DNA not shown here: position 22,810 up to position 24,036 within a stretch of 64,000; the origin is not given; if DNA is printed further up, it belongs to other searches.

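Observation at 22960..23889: Fic protein with H-to-K degenerate catalytic motif fused to a MerR-type DNA-binding domain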

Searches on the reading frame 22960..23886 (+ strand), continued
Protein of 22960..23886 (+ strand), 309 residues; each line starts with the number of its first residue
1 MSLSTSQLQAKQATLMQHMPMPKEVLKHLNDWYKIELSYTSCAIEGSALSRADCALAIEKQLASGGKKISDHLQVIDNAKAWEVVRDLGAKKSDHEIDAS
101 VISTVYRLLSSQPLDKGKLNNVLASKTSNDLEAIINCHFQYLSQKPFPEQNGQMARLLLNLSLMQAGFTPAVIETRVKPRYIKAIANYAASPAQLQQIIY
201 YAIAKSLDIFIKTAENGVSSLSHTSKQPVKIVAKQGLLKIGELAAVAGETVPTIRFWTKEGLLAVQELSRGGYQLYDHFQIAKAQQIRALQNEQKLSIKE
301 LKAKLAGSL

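Call 29: find_encoding_contigs(protein=P0014, flank=6000, max_places=2)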
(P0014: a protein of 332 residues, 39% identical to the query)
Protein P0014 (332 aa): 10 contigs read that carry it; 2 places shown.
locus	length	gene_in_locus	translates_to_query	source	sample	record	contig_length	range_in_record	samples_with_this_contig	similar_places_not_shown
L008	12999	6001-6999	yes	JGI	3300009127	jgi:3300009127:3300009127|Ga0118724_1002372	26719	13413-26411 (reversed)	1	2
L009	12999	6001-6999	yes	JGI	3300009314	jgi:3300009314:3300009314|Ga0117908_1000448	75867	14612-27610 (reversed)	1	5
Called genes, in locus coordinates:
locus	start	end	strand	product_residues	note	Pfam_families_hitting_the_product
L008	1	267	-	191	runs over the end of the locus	?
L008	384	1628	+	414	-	PF25917:BSH_RND (weak), PF25973:BSH_CzcB (weak), PF25967:RND-MFP_C (faint), PF25989:YknX_C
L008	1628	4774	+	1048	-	PF00873:ACR_tran, PF03176:MMPL (faint)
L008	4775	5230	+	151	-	-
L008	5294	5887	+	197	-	-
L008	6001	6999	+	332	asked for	PF02661:Fic, PF13411:MerR_1, PF00376:MerR (weak)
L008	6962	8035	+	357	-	PF06144:DNA_pol3_delta (weak), PF21694:DNA_pol3_delta_C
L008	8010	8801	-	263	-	-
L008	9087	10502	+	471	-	-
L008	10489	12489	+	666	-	-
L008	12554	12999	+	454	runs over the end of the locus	PF00089:Trypsin, PF10459:Peptidase_S46 (faint), PF13365:Trypsin_2, PF13180:PDZ_2, PF00595:PDZ (weak), PF17820:PDZ_6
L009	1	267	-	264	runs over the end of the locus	PF01790:LGT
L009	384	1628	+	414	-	PF25917:BSH_RND (weak), PF25973:BSH_CzcB (weak), PF25967:RND-MFP_C (faint), PF25989:YknX_C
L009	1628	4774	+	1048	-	PF00873:ACR_tran, PF03176:MMPL (faint)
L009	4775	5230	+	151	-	-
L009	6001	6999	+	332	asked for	PF02661:Fic, PF13411:MerR_1, PF00376:MerR (weak)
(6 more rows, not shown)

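Call 30: find_encoding_contigs(protein=P0016, flank=6000, max_places=2)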
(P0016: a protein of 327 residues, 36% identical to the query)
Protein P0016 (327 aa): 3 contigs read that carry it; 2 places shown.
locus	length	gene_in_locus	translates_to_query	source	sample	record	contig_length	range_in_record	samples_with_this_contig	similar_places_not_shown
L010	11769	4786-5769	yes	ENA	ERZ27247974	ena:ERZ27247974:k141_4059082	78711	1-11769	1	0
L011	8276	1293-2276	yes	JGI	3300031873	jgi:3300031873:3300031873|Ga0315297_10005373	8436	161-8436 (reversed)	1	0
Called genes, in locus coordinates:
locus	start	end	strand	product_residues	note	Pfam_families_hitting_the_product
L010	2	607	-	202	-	?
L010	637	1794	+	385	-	PF13439:Glyco_transf_4, PF20706:GT4-conflict (weak), PF00534:Glycos_transf_1, PF13692:Glyco_trans_1_4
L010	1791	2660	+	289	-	PF00535:Glycos_transf_2, PF10111:Glyco_tranf_2_2, PF13506:Glyco_transf_21 (weak), PF13641:Glyco_tranf_2_3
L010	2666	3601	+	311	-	PF13472:Lipase_GDSL_2 (weak)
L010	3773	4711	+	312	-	PF00657:Lipase_GDSL, PF13472:Lipase_GDSL_2 (weak)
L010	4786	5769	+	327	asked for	PF02661:Fic, PF00376:MerR, PF13411:MerR_1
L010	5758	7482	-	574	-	PF02543:Carbam_trans_N, PF16861:Carbam_trans_C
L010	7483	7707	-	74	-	-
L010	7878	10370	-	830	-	PF04932:Wzy_C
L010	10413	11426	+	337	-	-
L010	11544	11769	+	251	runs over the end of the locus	-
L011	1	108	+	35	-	?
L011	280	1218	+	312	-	PF00657:Lipase_GDSL, PF13472:Lipase_GDSL_2 (weak)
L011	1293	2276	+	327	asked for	PF02661:Fic, PF00376:MerR, PF13411:MerR_1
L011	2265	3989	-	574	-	PF02543:Carbam_trans_N, PF16861:Carbam_trans_C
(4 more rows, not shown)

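Call 31: find_encoding_contigs(protein=P0062, flank=6000, max_places=2)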
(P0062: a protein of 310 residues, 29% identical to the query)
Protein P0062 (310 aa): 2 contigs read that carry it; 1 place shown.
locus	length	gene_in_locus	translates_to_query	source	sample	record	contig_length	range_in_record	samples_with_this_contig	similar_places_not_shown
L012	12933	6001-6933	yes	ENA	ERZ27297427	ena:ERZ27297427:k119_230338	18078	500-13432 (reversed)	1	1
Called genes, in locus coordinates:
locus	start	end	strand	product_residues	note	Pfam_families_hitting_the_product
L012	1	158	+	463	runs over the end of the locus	PF07497:Rho_RNA_bind, PF00006:ATP-synt_ab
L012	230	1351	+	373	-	PF01476:LysM, PF23473:LysM3_LYK4_5 (faint), PF01551:Peptidase_M23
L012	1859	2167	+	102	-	PF04365:BrnT_toxin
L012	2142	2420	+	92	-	PF12441:CopG_antitoxin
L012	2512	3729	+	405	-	PF01018:GTP1_OBG, PF01926:MMR_HSR1, PF02421:FeoB_N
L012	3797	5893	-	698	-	PF13181:TPR_8 (faint), PF07719:TPR_2 (faint), PF13414:TPR_11 (faint), PF00515:TPR_1 (faint), PF13431:TPR_17 (faint), PF23914:TPR_CcmH_CycH (weak), PF14559:TPR_19 (weak)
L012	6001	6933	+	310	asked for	PF00376:MerR, PF13411:MerR_1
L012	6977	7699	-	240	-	-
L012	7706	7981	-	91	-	-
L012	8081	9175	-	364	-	PF00089:Trypsin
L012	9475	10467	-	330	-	PF00089:Trypsin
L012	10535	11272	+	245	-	PF13936:HTH_38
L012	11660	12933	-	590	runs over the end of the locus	?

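Call 32: predict_structure(alignment_id=A1)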
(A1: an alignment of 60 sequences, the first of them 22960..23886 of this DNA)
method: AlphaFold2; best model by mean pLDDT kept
length: 309 residues; sequences in the alignment: 60
mean_pLDDT: 91.8   pTM: 0.72
mean pLDDT of the five models: 91.8, 91.2, 91.0, 90.5, 90.3
residues with pLDDT >= 90: 261; 70-90: 29; 50-70: 10; < 50: 9
segments of 3 or more residues with pLDDT < 50: 225-233
pLDDT, mean of each block of 10 residues (from residue 1): 93 95 92 97 97 95 91 97 95 76 96 95 86 96 97 98 94 97 97 98 96 87 50 74 93 97 96 95 95 94 84
secondary structure, 60 per line:
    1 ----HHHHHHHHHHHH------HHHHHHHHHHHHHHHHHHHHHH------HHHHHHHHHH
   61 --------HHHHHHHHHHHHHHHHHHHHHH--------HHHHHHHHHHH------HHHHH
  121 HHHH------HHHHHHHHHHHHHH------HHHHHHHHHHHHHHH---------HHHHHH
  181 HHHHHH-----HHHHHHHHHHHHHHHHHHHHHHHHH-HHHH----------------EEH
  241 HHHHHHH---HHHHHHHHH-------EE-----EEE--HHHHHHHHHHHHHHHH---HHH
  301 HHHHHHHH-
elements in order: H5-16 H23-44 H51-60 H69-90 H99-109 H116-124 H131-144 H151-165 H175-186 H192-216 H218-221 H240-247 H251-259 E274-276 H279-294 H298-308
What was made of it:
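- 22960..23607 (+): Class II Fic-fold domain (aa 1-216), all-helical and catalytically degenerate. AlphaFold pLDDT 91.8 (call 32).
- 23608..23670 (+): Linker (aa 217-237), partly disordered in the model. pLDDT below 50 for residues 225-233 (call 32).
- On Fic/DOC family AMP-transferases (PF02661): The model has no strand before the motif (call 32).
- Checked: The AlphaFold model has no strand there (call 32).
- The architecture is a DNA-binding domain plus one globular domain joined by a flexible linker (call 32). The model is confident (call 32).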

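Call 34: fold_search(model_id=the predicted structure, library=pdb)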
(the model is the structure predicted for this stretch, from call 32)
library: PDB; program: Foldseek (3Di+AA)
matches with E <= 10: 506; with E <= 0.001: 53
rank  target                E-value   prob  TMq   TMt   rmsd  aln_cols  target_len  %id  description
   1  3cuc_A                6.0e-09  1.00  0.60  0.71   2.8       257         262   18  CRYSTAL STRUCTURE OF A FIC DOMAIN CONTAINING SIGNALING PROTEIN (BT_2513) FROM BACTEROIDES THETAIOTAOMICRON VPI-5482 AT (released 2008-04-29)
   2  3cuc_B                1.2e-08  1.00  0.59  0.68   3.4       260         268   19  CRYSTAL STRUCTURE OF A FIC DOMAIN CONTAINING SIGNALING PROTEIN (BT_2513) FROM BACTEROIDES THETAIOTAOMICRON VPI-5482 AT (released 2008-04-29)
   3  6i7g_B                2.8e-07  1.00  0.55  0.51   5.1       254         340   19  Crystal structure of dimeric wild type FICD complexed with ATP (released 2019-09-25)
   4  4u07_A                3.6e-07  1.00  0.55  0.52   4.1       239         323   20  ATP bound to eukaryotic FIC domain containing protein (released 2014-12-10)
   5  9yz5_A                4.4e-07  1.00  0.54  0.51   4.3       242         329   20  human FicD bound with farnesyl pyrophosphate (released 2026-02-25)
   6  4u04_B                9.0e-07  1.00  0.58  0.56   3.3       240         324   19  Structure of a eukaryotic fic domain containing protein (released 2014-12-10)
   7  5jj7_A                9.0e-07  1.00  0.57  0.53   4.2       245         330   20  Fic-1 (aa134 - 508 E274G) from C. elegans (released 2016-06-01)
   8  4u0s_A                1.0e-06  1.00  0.55  0.53   4.1       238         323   19  Structure of Eukaryotic fic domain containing protein with ADP (released 2014-12-10)
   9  6i7j                  1.2e-06  1.00  0.55  0.51   4.0       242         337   21  Crystal structure of monomeric FICD mutant L258D (released 2019-09-25)
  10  4x2c_B                1.3e-06  1.00  0.49  0.72   4.6       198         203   14  Clostridium difficile Fic protein_0569 mutant S31A, E35A (released 2015-12-23)
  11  4u0u_A                1.4e-06  1.00  0.58  0.54   3.6       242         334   18  Wild type eukaryotic fic domain containing protein with ADP (released 2014-12-10)
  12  6i7l                  1.5e-06  1.00  0.55  0.51   4.3       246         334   20  Crystal structure of monomeric FICD mutant L258D complexed with MgAMP-PNP (released 2019-09-25)
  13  6i7h                  1.7e-06  1.00  0.55  0.51   4.3       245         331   20  Crystal structure of dimeric FICD mutant K256S (released 2019-09-25)
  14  6zmd_B                1.7e-06  1.00  0.54  0.51   4.2       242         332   20  Crystal structure of HYPE covalently tethered to BiP bound to AMP-PNP (released 2021-04-14)
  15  6i7k                  1.9e-06  1.00  0.57  0.53   4.0       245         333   20  Crystal structure of monomeric FICD mutant L258D complexed with MgATP (released 2019-09-25)
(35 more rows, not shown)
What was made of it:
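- On Fic/DOC family AMP-transferases (PF02661): Foldseek probability 1.00 to 3cuc, FICD and CdFic, with target-normalised TM-score up to 0.71-0.74 (calls 32, 34).
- Closest known: CbFic2. Same: SoFic structures are recovered by fold search (call 34).
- Closest known: CbFic2. Different: The full-length superposition is poor (rmsd 11-12 A, call 34) because the C-terminal domains differ.
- Class II Fic fold by structure prediction (pLDDT 91.8) and Foldseek: calls 32, 34.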

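Call 39: find_related_loci(query=A1, collection=genome_contigs, flank=3000)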
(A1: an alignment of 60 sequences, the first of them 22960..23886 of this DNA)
Query A1 (309 aa) in genome_contigs; peptide patterns used: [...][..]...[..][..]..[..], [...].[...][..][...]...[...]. (x = any residue, [..] = any of these).
600 stretches matched a pattern (row limit reached: there are more); 77 encode a relative of the query (tblastn E <= 1e-3); 77 distinct loci.
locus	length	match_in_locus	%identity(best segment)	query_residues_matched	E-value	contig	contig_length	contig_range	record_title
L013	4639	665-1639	34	2-305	3e-48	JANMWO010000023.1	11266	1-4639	MAG: Acidobacteriota bacterium isolate OTE_88_metabat_269 OTE_88_k141_2798759, whole genome shotgun sequence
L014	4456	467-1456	33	1-305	1e-45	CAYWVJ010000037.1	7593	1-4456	MAG TPA_asm: uncultured Gammaproteobacteria bacterium isolate SRP093762_co1_96 genome assembly, contig: NODE_5342_length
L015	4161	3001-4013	31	3-305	5e-28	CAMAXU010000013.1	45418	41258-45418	MAG: Rickettsia typhi isolate ME-21oct19-9 genome assembly, contig: ME-21oct19-C998, whole genome shotgun sequence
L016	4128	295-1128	25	7-246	7e-20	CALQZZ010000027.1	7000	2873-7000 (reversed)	MAG: Candidatus Nomurabacteria bacterium isolate RE-4nov15-362 genome assembly, contig: RE-4nov15-C22830, whole genome s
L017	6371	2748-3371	28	6-185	2e-19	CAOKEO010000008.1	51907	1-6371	MAG TPA_asm: uncultured Clostridium sp. isolate SRR15604501_bin.28_metawrap_v1.3_MAG genome assembly, contig: NODE.633_l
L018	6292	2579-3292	26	8-213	2e-19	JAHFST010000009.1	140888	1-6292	MAG: Deltaproteobacteria bacterium isolate nzgw603 NODE_58_length_140889_cov_8.491980, whole genome shotgun sequence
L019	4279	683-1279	27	15-185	2e-19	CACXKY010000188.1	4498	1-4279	MAG: Fibrobacter succinogenes isolate RUG11357 genome assembly, contig: RUG11357_asm_188, whole genome shotgun sequence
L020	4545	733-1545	24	6-237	4e-19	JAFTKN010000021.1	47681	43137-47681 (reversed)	MAG: Clostridia bacterium isolate RGIG3902 Roe_deer_Cecum-2__c1777, whole genome shotgun sequence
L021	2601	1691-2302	26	7-182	1e-18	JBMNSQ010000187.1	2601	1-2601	MAG: bacterium isolate SBF912SR3HQ0006 scaffold_74011_c1, whole genome shotgun sequence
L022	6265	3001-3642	29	25-206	1e-17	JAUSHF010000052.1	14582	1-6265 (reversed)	MAG: bacterium isolate E14_metabat.bin.175 E14_k141_666298, whole genome shotgun sequence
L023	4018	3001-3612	27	7-182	4e-17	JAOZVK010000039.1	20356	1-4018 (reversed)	MAG: Bacteroidales bacterium isolate GMC9.metabat2.98 GMC9_751_length_20356_cov_20.814246, whole genome shotgun sequence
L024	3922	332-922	24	21-191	7e-17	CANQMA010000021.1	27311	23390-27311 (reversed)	MAG: uncultured Lachnospiraceae bacterium isolate Lapin-014__bin14 genome assembly, contig: Lapin-014__NODE_1361_length_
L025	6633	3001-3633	29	23-197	7e-17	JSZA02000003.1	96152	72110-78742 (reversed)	Candidatus Thiomargarita nelsonii isolate Hydrate Ridge NODE_71_length_96153_cov_106.105_ID_141, whole genome shotgun se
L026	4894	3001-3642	26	1-191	9e-17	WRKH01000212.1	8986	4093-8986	MAG: Turicibacter sp. isolate Th196P1bin2 JGI24700J35501_10929296, whole genome shotgun sequence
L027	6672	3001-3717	22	7-213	2e-16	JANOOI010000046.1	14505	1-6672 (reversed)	MAG: Bdellovibrio sp. isolate VAR_43_metabat_203_sub VAR_43_k141_4293468, whole genome shotgun sequence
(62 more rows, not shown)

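Call 41: list_cluster_members(proteins=[window:22960-23886:+, P0013, P0009, P0050])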
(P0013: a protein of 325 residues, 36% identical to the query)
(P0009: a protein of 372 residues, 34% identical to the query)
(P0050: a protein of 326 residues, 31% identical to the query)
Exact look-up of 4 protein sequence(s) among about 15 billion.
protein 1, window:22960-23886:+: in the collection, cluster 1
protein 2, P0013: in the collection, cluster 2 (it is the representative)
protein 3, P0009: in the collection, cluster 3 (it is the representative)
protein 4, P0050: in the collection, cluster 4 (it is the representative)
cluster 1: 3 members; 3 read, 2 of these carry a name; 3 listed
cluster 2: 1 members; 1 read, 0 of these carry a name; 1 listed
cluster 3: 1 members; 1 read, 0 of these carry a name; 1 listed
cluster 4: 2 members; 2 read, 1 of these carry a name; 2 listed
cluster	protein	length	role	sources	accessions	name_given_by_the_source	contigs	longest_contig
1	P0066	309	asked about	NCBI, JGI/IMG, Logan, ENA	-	Fic family protein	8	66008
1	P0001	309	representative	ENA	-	-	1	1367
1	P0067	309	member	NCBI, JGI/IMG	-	Fic family protein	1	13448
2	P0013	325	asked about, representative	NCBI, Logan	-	-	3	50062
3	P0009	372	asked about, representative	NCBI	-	-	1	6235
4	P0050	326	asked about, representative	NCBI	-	-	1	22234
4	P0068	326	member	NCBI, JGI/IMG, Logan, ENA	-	Fic family protein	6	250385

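Call 50: search_protein_representatives(alignment_id=A1)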
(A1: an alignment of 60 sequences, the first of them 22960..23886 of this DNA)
Query: 60 sequences, 330 profile positions. Proteins with E-value up to 0.001 (for the whole library): 42771; up to 1e-10: 11171; up to 1e-30: 1733. The best 150 are listed.
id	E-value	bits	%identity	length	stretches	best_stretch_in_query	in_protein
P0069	1.8e-132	457.9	-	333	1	4-328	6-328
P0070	6.2e-130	449.6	-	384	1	3-325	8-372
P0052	3.3e-124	430.8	-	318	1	2-328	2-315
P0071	3.7e-121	420.8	-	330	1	1-329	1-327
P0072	5.4e-120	416.9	-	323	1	19-328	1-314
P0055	7.8e-117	406.5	-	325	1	1-327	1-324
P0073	1.2e-116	405.9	-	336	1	5-328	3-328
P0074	2.4e-111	388.5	-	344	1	2-329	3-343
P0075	3.6e-111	387.9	-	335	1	2-327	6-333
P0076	8.5e-110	383.4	-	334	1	2-327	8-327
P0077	1.2e-109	382.9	-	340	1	1-328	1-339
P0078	1.4e-109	382.7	-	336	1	1-328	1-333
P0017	9.0e-108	376.8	-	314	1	1-328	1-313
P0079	3.1e-106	371.7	-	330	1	2-327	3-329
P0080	1.1e-105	369.9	-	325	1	1-328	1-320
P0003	4.5e-92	325.2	-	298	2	143-328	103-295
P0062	5.5e-88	311.7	-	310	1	1-328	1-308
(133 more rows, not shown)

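Call 56: find_encoding_contigs(protein=P0053, flank=5000, max_places=1)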
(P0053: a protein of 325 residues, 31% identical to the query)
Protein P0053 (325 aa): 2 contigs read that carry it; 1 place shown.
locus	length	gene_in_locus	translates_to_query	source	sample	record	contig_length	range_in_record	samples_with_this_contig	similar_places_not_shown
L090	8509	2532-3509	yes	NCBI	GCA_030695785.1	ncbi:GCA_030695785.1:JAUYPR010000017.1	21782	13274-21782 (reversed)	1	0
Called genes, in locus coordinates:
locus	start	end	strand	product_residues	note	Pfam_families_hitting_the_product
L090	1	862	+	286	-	PF00294:PfkB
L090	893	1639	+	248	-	PF01791:DeoC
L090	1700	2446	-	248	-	PF14333:DUF4389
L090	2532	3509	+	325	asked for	PF02661:Fic, PF00376:MerR (weak), PF13411:MerR_1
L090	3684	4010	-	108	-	-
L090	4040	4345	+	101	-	-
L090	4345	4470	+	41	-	-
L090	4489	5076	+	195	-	-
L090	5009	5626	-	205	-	PF00588:SpoU_methylase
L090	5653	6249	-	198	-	PF01936:NYN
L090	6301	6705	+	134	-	PF00903:Glyoxalase, PF12681:Glyoxalase_2, PF18029:Glyoxalase_6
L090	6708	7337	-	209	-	PF00730:HhH-GPD, PF00633:HHH (weak)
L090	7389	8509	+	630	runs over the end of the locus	PF01558:POR, PF01855:POR_N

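Call 57: find_encoding_contigs(protein=P0060, flank=5000, max_places=1)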
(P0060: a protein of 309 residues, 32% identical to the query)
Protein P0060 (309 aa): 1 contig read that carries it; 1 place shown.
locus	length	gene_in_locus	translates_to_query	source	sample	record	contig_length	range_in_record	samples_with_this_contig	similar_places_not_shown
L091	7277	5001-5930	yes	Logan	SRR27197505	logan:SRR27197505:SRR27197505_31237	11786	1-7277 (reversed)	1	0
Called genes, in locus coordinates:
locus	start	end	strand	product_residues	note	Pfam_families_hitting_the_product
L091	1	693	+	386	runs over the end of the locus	PF01476:LysM, PF23473:LysM3_LYK4_5 (faint), PF01551:Peptidase_M23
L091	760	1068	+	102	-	PF04365:BrnT_toxin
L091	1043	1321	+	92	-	PF12441:CopG_antitoxin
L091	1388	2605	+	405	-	PF01018:GTP1_OBG, PF03193:RsgA_GTPase (faint), PF01926:MMR_HSR1, PF02421:FeoB_N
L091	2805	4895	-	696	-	PF13414:TPR_11 (faint), PF00515:TPR_1 (faint), PF07719:TPR_2 (faint), PF23914:TPR_CcmH_CycH (weak), PF14559:TPR_19 (weak)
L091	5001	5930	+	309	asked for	PF00376:MerR, PF13411:MerR_1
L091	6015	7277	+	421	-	?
